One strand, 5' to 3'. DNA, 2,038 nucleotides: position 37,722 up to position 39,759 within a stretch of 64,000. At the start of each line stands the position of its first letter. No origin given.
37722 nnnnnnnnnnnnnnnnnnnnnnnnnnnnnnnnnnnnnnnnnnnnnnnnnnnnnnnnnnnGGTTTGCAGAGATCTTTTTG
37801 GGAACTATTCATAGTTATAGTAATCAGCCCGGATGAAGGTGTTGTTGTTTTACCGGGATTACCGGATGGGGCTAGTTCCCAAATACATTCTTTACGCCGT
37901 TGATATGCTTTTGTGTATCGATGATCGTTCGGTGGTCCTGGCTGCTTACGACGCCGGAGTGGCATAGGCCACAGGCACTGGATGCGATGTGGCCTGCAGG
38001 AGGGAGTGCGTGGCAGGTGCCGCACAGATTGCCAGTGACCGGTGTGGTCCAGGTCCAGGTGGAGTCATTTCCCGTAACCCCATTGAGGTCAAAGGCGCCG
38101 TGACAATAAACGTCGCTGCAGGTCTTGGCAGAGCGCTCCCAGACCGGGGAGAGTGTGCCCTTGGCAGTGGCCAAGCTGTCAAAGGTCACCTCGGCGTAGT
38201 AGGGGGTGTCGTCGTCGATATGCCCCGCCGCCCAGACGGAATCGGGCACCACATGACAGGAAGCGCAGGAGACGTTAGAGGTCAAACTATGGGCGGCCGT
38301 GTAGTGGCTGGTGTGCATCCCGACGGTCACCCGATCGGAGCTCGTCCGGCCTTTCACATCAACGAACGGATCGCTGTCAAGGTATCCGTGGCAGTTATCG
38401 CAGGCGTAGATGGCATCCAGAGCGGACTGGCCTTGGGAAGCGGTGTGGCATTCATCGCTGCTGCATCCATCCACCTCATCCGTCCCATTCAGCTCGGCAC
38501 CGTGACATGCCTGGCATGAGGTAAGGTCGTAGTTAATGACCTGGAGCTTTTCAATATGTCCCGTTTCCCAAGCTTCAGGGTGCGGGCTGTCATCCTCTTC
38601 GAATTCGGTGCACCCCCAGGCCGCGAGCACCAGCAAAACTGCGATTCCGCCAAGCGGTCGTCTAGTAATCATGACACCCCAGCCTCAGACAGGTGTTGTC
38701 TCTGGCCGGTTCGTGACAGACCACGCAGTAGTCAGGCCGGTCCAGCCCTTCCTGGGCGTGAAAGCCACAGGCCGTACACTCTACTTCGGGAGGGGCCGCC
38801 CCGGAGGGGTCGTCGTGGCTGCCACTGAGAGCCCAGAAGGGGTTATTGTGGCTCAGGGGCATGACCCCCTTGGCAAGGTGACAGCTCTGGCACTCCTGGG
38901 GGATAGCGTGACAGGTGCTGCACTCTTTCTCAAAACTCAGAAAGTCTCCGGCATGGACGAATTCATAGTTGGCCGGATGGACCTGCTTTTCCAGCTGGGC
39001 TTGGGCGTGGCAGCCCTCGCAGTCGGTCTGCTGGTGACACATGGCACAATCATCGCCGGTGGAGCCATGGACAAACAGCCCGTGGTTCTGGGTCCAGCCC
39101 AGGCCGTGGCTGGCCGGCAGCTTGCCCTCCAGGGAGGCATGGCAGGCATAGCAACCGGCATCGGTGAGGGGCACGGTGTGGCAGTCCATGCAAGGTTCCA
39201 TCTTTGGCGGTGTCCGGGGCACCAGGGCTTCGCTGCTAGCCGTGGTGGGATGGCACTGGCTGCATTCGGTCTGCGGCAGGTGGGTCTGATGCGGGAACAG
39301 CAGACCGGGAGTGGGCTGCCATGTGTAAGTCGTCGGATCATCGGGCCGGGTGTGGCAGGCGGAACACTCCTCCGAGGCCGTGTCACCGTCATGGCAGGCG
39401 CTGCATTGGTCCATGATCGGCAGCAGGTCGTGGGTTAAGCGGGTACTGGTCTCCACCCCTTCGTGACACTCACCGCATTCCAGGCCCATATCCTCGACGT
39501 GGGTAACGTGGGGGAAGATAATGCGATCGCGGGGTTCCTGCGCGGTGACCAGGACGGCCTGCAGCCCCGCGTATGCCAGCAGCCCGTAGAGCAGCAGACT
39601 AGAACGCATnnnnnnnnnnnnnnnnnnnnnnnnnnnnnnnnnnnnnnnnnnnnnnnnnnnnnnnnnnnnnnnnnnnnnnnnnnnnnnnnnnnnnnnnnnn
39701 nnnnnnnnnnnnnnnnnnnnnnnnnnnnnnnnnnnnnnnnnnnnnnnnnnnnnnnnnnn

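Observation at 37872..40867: Porin-cytochrome-type outer-membrane electron conduit in a non-Geobacter background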

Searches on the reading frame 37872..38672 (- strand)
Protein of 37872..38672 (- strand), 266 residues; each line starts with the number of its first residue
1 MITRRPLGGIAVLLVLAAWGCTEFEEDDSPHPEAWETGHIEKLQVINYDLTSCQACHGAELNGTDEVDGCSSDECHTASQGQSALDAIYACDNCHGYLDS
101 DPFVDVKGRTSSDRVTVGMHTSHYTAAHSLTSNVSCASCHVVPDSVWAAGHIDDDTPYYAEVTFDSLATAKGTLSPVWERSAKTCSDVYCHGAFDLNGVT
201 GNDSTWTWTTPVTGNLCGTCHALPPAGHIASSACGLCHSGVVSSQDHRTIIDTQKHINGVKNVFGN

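Call 5: search_protein_families(library=pfam, proteins=[window:37872-38672:-], max_evalue=0.01)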
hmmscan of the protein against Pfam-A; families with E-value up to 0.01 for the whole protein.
window:37872-38672:- (266 aa): 3 families
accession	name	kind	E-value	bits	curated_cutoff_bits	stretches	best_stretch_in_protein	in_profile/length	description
PF14522.11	Cytochrome_C7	-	1.1e-05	25.6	24.8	1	183-239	14-67/67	Cytochrome c7 and related cytochrome c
PF09698.15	GSu_C4xC__C2xCH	-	3.9e-05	24.7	21.7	1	184-221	1-36/36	Geobacter CxxxxCH...CXXCH motif (GSu_C4xC__C2xCH)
PF02085.21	Cytochrom_CIII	-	0.0043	17.8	22.9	0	89-141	31-83/101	Class III cytochrome C family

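Call 6: search_protein_families(library=ncbifam, proteins=[window:37872-38672:-], max_evalue=0.01)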
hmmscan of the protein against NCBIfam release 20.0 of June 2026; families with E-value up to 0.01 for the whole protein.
window:37872-38672:- (266 aa): 2 families
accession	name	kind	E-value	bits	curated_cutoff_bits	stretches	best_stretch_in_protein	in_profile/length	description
TIGR01904.2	GSu_C4xC__C2xCH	domain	3e-10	39.7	27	1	170-227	9-62/73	CxxxxCH/CxxCH domain c-type cytochrome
TIGR04257.1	nanowire_3heme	domain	0.007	16.5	40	0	180-239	21-75/75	c(7)-type cytochrome triheme domain-containing protein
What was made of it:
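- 37872..38672 (-): Outer-membrane lipoprotein cytochrome (266 aa; ...LAAWG-C lipobox; 5 CxxCH + 2 Cx4CH). It has an acidic LES-like stretch C-TEFEEDD followed by the conserved HPxxW motif. It is predicted to be the surface-exposed terminal cytochrome. TIGR01904 CxxxxCH/CxxCH domain 3e-10 and PF09698: calls 5, 6.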

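Call 9: search_solved_structures(query=window:37872-38672:-, max_evalue=1)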
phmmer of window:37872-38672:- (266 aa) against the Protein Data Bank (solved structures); distinct sequences matched with E-value up to 1: 2.
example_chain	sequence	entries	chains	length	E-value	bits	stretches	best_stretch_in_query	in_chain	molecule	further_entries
21tp_C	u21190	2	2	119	0.86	11.9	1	61-127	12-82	Sodium channel regulatory subunit beta-2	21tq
6j8e_C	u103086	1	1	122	0.88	11.9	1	61-127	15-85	Sodium channel subunit beta-2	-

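Call 60: find_homologous_proteins(query=window:37872-38672:-, max_evalue=0.001)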
Query window:37872-38672:- (266 aa): 56 proteins with E <= 0.001 among 586 candidates.
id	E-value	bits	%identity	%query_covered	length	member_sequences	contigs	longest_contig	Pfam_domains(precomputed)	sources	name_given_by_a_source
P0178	1.2e-169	581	94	100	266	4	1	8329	PF09698.16,PF14522.12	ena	-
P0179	3.2e-142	491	80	100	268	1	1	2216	PF09698.16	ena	-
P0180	7.6e-141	486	79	100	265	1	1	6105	PF09698.16,PF14522.12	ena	-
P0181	6.3e-122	424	71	100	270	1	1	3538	-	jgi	-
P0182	8.5e-120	417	71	97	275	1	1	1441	PF02085.22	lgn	-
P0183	1.4e-118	413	70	97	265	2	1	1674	PF14522.12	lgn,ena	-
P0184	7.8e-111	388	67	98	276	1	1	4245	PF14522.12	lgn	-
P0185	1.2e-105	371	61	100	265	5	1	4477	PF14522.12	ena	-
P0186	7.2e-104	365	62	96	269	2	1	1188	-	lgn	-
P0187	3.6e-100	353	59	93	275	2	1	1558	PF09698.16,PF14522.12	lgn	-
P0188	1.9e-98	347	60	100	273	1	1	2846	PF14522.12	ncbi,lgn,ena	-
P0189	1.8e-96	341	58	98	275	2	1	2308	PF14522.12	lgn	-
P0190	8.3e-96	338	59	97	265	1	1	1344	PF09698.16,PF14522.12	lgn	-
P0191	4.7e-95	336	57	97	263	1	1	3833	PF14537.12,PF14522.12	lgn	-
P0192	2.9e-93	330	58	98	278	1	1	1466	-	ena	-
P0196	7.2e-83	296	53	99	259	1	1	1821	PF09698.16,PF14522.12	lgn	-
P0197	4.4e-81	290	43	98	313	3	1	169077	PF09698.16,PF14522.12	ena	-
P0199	1.3e-79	285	57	83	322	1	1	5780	PF09698.16,PF14522.12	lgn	-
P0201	9.8e-77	276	54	95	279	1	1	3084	PF09698.16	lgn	-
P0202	3.2e-74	268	51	98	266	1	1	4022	PF09698.16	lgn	-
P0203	5.4e-72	260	49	98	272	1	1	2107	PF09698.16,PF14522.12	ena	-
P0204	1.0e-70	256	49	99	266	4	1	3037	PF09698.16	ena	-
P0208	8.2e-64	233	48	88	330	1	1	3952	PF09698.16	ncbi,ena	-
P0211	8.6e-52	194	54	73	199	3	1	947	PF09698.16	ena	-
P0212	3.7e-36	143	35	81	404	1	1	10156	PF09698.16,PF14522.12,PF22113.2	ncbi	-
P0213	1.2e-34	138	36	79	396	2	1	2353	PF09698.16,PF14522.12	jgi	-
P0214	2.5e-33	134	34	65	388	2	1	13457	PF09698.16,PF14522.12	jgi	-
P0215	9.8e-31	125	40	88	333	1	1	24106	PF09698.16,PF14522.12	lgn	-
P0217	4.5e-27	113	34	95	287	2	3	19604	PF09698.16,PF14522.12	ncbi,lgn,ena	-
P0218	7.5e-27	112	34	83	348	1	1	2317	PF09698.16,PF14522.12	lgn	-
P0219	2.6e-25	107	38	64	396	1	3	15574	PF09698.16,PF14522.12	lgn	-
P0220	8.9e-25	105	34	66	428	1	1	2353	PF09698.16,PF14522.12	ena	-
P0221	1.7e-24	105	37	67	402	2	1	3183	PF09698.16,PF14522.12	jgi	jgi:predicted CxxxxCH...CXXCH cytochrome family protein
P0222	2.3e-24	104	33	67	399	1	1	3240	PF09698.16,PF14522.12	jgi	jgi:predicted CxxxxCH...CXXCH cytochrome family protein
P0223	2.6e-24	104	33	90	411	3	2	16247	PF14537.12,PF09698.16,PF14522.12,PF22113.2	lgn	-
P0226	2.8e-18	84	36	66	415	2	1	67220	PF09698.16,PF14522.12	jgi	jgi:predicted CxxxxCH...CXXCH cytochrome family protein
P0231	2.1e-10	58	35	67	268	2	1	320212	PF09698.16,PF14522.12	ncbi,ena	-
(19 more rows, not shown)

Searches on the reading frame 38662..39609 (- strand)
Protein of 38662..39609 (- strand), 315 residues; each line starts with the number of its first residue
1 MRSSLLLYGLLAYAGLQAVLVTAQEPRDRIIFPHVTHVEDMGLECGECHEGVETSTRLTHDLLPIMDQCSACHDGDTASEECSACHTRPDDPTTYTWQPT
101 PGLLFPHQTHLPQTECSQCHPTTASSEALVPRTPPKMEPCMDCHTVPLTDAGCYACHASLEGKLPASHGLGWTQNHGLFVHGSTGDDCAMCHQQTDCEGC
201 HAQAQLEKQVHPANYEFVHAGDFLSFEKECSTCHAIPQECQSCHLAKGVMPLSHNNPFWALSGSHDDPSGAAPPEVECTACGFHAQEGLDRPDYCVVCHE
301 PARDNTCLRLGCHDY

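Call 5: search_protein_families(library=pfam, proteins=[window:38662-39609:-], max_evalue=0.01)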
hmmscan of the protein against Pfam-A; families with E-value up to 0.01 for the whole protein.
window:38662-39609:- (315 aa): 2 families
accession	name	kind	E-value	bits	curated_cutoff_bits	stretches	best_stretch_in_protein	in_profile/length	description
PF14522.11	Cytochrome_C7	-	1.1e-11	44.8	24.8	1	31-87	2-67/67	Cytochrome c7 and related cytochrome c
PF14537.11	Cytochrom_c3_2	-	4.8e-10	40.2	25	1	39-145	3-79/79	Cytochrome c3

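Call 6: search_protein_families(library=ncbifam, proteins=[window:38662-39609:-], max_evalue=0.01)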
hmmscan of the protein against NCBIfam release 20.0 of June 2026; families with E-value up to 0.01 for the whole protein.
window:38662-39609:- (315 aa): 1 family
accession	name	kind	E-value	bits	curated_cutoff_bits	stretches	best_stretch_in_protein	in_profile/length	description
TIGR04257.1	nanowire_3heme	domain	2.8e-10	40.2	40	2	25-87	8-75/75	c(7)-type cytochrome triheme domain-containing protein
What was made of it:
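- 38662..39609 (-): Periplasmic dodecaheme cytochrome (315 aa; Sec signal peptide; 11 CxxCH + 1 Cx4CH). The N-terminal half is two c7-type triheme domains. The mature protein is net -29, about 24 residues per heme. Its start codon lies inside the barrel's last codons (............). Pfam Cytochrome_C7 1e-11 and NCBIfam nanowire_3heme 40.2 bits (cut-off 40): calls 5, 6.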

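Call 8: search_solved_structures(query=window:38662-39609:-, max_evalue=1)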
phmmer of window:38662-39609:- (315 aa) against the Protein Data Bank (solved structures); distinct sequences matched with E-value up to 1: 10.
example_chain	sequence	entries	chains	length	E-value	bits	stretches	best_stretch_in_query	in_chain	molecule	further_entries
3ov0_A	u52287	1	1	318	2.6e-15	59.8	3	31-123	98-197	Cytochrome c family protein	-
3ouq_A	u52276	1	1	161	1.8e-07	34.1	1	30-158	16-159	Cytochrome c family protein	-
6lod_A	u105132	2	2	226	3e-07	33.3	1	31-147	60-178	MULTIHEME_CYTC domain-containing protein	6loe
3oue_A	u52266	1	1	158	4.4e-06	29.5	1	41-145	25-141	Cytochrome c family protein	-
1ehj_A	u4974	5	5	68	9.9e-06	28.3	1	20-87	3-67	CYTOCHROME C7 | CYTOCHROME C551.5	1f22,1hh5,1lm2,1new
1kwj_A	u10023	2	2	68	3.4e-05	26.6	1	20-87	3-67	cytochrome c7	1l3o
8k9e_A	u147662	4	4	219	0.00034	23.3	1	29-147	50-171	Cytochrome c7-like domain-containing protein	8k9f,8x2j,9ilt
6btm_A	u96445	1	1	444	0.0013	21.4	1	6-81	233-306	Alternative Complex III subunit A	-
6f0k_A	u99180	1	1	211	0.0078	18.8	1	32-147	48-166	Cytochrome c family protein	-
1rwj_A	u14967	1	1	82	0.42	13.1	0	41-86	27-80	Cytochrome c family protein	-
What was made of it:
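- Closest known: 3OV0, a 318-aa cytochrome c family protein. Same: It is the best sequence match of the 315-aa cytochrome in the PDB (E 2.6e-15, call 8), with nearly the same length.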

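Call 32: search_solved_structures(query=window:38662-39609:-, max_evalue=0.0001, show_alignments=1)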
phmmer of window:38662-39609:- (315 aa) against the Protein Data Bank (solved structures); distinct sequences matched with E-value up to 0.0001: 6.
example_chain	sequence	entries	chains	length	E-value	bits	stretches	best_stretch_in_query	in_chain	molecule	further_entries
3ov0_A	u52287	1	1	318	2.6e-15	59.8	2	31-123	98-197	Cytochrome c family protein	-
3ouq_A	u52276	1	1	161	1.8e-07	34.1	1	30-158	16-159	Cytochrome c family protein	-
6lod_A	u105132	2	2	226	3e-07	33.3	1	31-147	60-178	MULTIHEME_CYTC domain-containing protein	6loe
3oue_A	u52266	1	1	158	4.4e-06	29.5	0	41-145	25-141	Cytochrome c family protein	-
1ehj_A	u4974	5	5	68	9.9e-06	28.3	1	20-87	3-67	CYTOCHROME C7 | CYTOCHROME C551.5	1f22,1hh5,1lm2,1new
1kwj_A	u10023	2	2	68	3.4e-05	26.6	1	20-87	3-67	cytochrome c7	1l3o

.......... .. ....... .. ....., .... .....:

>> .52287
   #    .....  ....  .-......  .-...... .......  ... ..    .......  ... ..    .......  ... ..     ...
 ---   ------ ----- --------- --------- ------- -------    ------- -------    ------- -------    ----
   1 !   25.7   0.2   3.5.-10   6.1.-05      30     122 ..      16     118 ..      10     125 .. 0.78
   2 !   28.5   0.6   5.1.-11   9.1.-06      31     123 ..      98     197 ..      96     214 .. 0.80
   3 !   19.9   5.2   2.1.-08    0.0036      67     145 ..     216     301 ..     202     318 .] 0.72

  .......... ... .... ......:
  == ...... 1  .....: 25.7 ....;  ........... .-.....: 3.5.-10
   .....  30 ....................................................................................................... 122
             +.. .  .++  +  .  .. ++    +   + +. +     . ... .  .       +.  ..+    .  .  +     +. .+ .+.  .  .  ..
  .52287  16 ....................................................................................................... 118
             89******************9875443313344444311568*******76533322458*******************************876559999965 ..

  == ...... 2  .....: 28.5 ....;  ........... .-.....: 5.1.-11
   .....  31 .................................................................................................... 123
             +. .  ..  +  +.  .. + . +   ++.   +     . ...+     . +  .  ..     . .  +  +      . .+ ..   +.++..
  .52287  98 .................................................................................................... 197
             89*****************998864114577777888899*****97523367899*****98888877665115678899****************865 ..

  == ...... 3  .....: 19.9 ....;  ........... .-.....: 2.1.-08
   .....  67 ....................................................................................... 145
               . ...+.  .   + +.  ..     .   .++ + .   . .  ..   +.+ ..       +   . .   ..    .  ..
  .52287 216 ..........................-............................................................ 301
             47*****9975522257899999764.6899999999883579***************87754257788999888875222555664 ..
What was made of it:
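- On c7-type triheme 'nanowire' cytochromes (TIGR04257; GSU1996 family): 3OV0 matches at E 2.6e-15 with residues 30-145 aligning to three of its domains in turn (call 32).
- Closest known: 3OV0, a 318-aa cytochrome c family protein. Different: Only the first two triheme domains of the window protein align (residues 30-145, call 32).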

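Call 46: find_homologous_proteins(query=window:38662-39609:-, max_evalue=0.001)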
Query window:38662-39609:- (315 aa): 57 proteins with E <= 0.001 among 596 candidates.
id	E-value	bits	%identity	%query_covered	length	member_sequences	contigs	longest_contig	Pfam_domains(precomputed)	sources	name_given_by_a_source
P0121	1.4e-172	592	81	99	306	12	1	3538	PF14522.12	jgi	-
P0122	3.9e-141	488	70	98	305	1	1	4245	PF14537.12,PF14522.12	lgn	-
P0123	2.6e-140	486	67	100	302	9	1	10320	PF14537.12,PF14522.12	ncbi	-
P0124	4.3e-138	478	67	98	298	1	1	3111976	PF14537.12,PF14522.12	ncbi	ncbi:MAG: cytochrome c3 family protein, partial [Fidelibacterota bacterium]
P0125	1.6e-137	477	69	97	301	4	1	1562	PF14537.12,PF14522.12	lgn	-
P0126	6.4e-134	465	66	98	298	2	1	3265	PF14522.12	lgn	-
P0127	2.5e-132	460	65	97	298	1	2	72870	PF14522.12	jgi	jgi:c(7)-type cytochrome triheme protein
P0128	7.4e-131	455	65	98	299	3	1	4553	PF14537.12,PF14522.12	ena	-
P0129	5.9e-127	442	64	98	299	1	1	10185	PF14537.12,PF14522.12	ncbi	ncbi:MAG: cytochrome c3 family protein [Candidatus Neomarinimicrobiota bacterium]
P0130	6.2e-126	438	62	100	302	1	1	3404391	PF14537.12,PF02085.22,PF14522.12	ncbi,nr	ncbi:MAG: hypothetical protein JSU77_08340 [Fidelibacterota bacterium]|nr:MAG: hypothetical protein 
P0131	1.4e-123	431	62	98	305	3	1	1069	PF14537.12,PF02085.22,PF14522.12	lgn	-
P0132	9.1e-121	421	59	96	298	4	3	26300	PF14522.12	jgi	jgi:hypothetical protein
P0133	5.2e-119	416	62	92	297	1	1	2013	PF14537.12,PF02085.22,PF14522.12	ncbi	-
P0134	7.4e-119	415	57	99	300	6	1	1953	PF14522.12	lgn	-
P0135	2.0e-116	407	61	93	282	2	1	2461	PF14522.12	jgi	jgi:hypothetical protein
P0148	4.8e-21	94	28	69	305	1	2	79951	PF02085.22,PF14522.12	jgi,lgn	jgi:c(7)-type cytochrome triheme protein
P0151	4.8e-16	77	29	77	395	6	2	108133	PF09699.16,PF14522.12,PF22113.2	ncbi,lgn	-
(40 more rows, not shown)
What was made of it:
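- Tried and rejected: I tried to reach OmbB, ExtB or IALB_1839 through homologues of the two cytochromes (calls 46, 60).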

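Call 47: find_encoding_contigs(protein=P0148, flank=7000, max_places=1)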
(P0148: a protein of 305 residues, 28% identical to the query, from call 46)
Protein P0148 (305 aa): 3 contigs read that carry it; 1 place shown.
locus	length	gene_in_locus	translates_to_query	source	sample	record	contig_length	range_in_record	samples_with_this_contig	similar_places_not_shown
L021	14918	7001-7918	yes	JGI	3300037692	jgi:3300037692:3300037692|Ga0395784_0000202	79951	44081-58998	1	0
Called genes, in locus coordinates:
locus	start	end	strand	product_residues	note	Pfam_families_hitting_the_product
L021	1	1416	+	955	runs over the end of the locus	PF01627:Hpt, PF02895:H-kinase_dim, PF02518:HATPase_c, PF01584:CheW, PF00072:Response_reg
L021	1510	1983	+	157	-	PF01584:CheW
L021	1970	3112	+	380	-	PF00072:Response_reg, PF01339:CheB_methylest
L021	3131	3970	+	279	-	PF03705:CheR_N (weak), PF08242:Methyltransf_12 (faint), PF01739:CheR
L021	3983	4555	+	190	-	PF00072:Response_reg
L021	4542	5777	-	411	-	PF00805:Pentapeptide, PF13576:Pentapeptide_3 (faint), PF13599:Pentapeptide_4 (weak), PF00805:Pentapeptide, PF13599:Pentapeptide_4, PF00805:Pentapeptide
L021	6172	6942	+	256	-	PF13247:Fer4_11, PF12838:Fer4_7, PF13187:Fer4_9 (weak), PF13237:Fer4_10, PF00037:Fer4, PF12797:Fer4_2 (weak), PF12837:Fer4_6 (weak), PF13237:Fer4_10 (weak), +1 more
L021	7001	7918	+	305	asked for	PF02085:Cytochrom_CIII (faint), PF14522:Cytochrome_C7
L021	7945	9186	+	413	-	PF03916:NrfD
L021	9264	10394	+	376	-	PF08448:PAS_4, PF13426:PAS_9 (weak), PF00512:HisKA, PF02518:HATPase_c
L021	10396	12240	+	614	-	-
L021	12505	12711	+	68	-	-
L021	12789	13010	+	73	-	-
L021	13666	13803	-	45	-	-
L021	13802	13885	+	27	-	-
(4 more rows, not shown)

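Call 48: find_encoding_contigs(protein=P0151, flank=7000, max_places=1)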
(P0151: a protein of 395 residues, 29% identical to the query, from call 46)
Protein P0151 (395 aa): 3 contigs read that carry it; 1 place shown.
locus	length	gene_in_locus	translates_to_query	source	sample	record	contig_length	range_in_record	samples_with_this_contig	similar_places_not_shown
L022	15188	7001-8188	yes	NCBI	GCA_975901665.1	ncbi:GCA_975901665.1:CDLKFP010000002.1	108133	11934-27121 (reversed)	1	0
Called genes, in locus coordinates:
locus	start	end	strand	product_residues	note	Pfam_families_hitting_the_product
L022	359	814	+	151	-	PF13798:PCYCGC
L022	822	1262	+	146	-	PF09626:DHC (weak)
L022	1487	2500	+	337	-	PF07603:Lcl_C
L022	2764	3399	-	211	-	PF11845:Tll0287-like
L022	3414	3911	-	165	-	PF00210:Ferritin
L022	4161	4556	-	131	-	PF14522:Cytochrome_C7 (faint)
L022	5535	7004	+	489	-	-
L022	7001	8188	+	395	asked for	PF22113:Mtrc-MtrF_II-IV_dom (faint), PF09699:Paired_CXXCH_1 (faint), PF14522:Cytochrome_C7 (faint)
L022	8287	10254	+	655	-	PF02085:Cytochrom_CIII (faint), PF09699:Paired_CXXCH_1 (faint), PF14522:Cytochrome_C7 (faint), PF14537:Cytochrom_c3_2 (weak), PF01292:Ni_hydr_CYTB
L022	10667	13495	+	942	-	PF09699:Paired_CXXCH_1 (faint), PF14522:Cytochrome_C7 (faint), PF14537:Cytochrom_c3_2 (weak), PF01292:Ni_hydr_CYTB (weak)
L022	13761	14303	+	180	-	-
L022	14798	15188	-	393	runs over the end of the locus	PF04143:Sulf_transp, PF00581:Rhodanese (weak)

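Call 50: search_protein_families(library=pfam, proteins=[L022:5535-7004:+, L022:8287-10254:+, L022:10667-13495:+], max_evalue=0.001)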
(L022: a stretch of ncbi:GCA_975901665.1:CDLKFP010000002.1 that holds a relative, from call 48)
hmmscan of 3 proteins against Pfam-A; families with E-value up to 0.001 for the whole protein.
L022:5535-7004:+ (489 aa): 0 families

L022:8287-10254:+ (655 aa): 7 families
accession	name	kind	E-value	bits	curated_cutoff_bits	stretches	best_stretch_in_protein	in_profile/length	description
PF14522.11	Cytochrome_C7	-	2e-17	63.2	24.8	1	190-256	12-66/67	Cytochrome c7 and related cytochrome c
PF01292.26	Ni_hydr_CYTB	-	4e-16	59.8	30.1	1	429-607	5-166/179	Prokaryotic cytochrome b561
PF14537.11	Cytochrom_c3_2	-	7e-14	52.5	25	1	66-155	1-78/79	Cytochrome c3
PF22113.1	Mtrc-MtrF_II-IV_dom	-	9.6e-09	35.4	30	1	122-259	8-166/176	Outer membrane cytochrome MtrC/MtrF-like, domains II/IV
PF02085.21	Cytochrom_CIII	-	1.8e-07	31.8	22.9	0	67-155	28-101/101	Class III cytochrome C family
PF09699.15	Paired_CXXCH_1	-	1.7e-06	28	20.6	0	190-228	5-38/41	Doubled CXXCH motif (Paired_CXXCH_1)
PF22678.1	Cytochrom_c_NrfB-like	-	0.00027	21.8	27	0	74-155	1-65/89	Cytochrome c-type protein NrfB-like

L022:10667-13495:+ (942 aa): 4 families
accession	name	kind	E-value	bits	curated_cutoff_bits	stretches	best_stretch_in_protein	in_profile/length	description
PF14522.11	Cytochrome_C7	-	6.4e-25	87.2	24.8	2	223-284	12-66/67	Cytochrome c7 and related cytochrome c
PF14537.11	Cytochrom_c3_2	-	5.3e-22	78.5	25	1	67-158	1-78/79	Cytochrome c3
PF09699.15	Paired_CXXCH_1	-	2.9e-18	65.7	20.6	2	372-408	8-39/41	Doubled CXXCH motif (Paired_CXXCH_1)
PF01292.26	Ni_hydr_CYTB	-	1.8e-06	28.3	30.1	1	673-855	1-158/179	Prokaryotic cytochrome b561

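Call 71: predict_structure(alignment_id=A3)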
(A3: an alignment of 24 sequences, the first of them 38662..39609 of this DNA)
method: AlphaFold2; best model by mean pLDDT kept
length: 315 residues; sequences in the alignment: 24
mean_pLDDT: 55.0   pTM: 0.38
mean pLDDT of the five models: 55.0, 50.8, 46.8, 46.5, 43.5
residues with pLDDT >= 90: 2; 70-90: 74; 50-70: 77; < 50: 162
segments of 3 or more residues with pLDDT < 50: 124-131, 164-169, 171-174, 176-268, 270-289, 292-309, 311-315
pLDDT, mean of each block of 10 residues (from residue 1): 83 77 59 76 81 68 72 66 76 60 68 74 48 56 56 61 49 45 42 41 33 38 37 40 42 43 43 39 45 47 46 45
secondary structure, 60 per line:
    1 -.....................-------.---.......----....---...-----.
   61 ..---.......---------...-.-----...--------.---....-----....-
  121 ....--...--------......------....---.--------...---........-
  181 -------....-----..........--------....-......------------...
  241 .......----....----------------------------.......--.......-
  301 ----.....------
elements in order: H2-22 H34-40 H45-48 H66-72 H107-110 H116-119 H121-124 H138-143 H150-153 H172-179 H188-191 H197-206 H215-218 H220-225 H238-247 H252-255 H284-290 H293-299 H305-309
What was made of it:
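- No multimer tool was available, and the single-chain AF2 model of the 12-heme cytochrome was unusable (pLDDT 55, call 71). No direct evidence for complex formation or surface exposure was obtainable (call 71 failed, and no multimer or topology predictors were available).
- Tried and rejected: The run used 24 sequences and gave pLDDT 55 and pTM 0.38 (call 71).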
